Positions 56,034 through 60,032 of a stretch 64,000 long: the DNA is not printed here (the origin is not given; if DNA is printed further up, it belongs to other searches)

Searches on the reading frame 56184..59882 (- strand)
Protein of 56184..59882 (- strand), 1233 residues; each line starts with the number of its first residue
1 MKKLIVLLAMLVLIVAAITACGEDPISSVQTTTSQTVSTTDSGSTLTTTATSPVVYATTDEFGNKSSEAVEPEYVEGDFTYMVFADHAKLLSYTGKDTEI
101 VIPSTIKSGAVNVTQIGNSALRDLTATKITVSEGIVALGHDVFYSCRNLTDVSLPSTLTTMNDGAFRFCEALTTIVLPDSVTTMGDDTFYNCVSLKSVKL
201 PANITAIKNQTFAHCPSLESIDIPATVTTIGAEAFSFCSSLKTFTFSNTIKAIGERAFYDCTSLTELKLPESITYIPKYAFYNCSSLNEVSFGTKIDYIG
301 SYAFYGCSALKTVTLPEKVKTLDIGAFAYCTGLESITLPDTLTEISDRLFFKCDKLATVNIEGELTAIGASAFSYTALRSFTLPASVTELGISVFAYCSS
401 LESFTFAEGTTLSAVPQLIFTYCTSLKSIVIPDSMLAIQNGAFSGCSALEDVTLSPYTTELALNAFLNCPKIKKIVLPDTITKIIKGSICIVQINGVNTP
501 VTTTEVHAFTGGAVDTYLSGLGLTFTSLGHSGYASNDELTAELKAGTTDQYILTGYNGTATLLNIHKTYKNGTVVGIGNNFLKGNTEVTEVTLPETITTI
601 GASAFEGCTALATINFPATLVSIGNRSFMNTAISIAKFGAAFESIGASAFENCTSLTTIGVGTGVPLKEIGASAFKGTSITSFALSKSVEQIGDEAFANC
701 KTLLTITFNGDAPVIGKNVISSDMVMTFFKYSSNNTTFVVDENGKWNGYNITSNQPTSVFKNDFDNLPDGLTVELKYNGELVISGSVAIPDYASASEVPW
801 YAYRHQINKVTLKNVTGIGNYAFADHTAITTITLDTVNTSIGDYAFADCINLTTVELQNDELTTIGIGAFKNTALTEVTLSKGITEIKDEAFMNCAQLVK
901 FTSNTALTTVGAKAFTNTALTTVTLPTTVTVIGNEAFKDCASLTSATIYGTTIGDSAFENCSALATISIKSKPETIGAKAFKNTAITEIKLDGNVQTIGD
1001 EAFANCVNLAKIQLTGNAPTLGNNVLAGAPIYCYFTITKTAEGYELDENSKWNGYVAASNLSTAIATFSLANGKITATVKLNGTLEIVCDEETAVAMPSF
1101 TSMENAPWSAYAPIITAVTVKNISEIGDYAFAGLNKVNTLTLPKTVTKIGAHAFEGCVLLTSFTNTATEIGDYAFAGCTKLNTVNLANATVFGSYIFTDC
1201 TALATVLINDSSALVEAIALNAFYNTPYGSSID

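Call 79: search_protein_families(library=pfam, proteins=[window:56184-59882:-], max_evalue=0.000001)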
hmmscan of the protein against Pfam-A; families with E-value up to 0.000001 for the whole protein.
window:56184-59882:- (1233 aa): 3 families
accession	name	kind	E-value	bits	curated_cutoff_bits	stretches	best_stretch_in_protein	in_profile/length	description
PF13306.12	LRR_5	-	2e-199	652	27.7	9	205-333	1-126/127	BspA type Leucine rich repeat region (6 copies)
PF13855.12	LRR_8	-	9.6e-41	137.8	27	0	228-269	14-56/61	Leucine rich repeat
PF12799.13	LRR_4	-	6.8e-08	33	27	0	240-269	2-30/44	Leucine Rich repeats (2 copies)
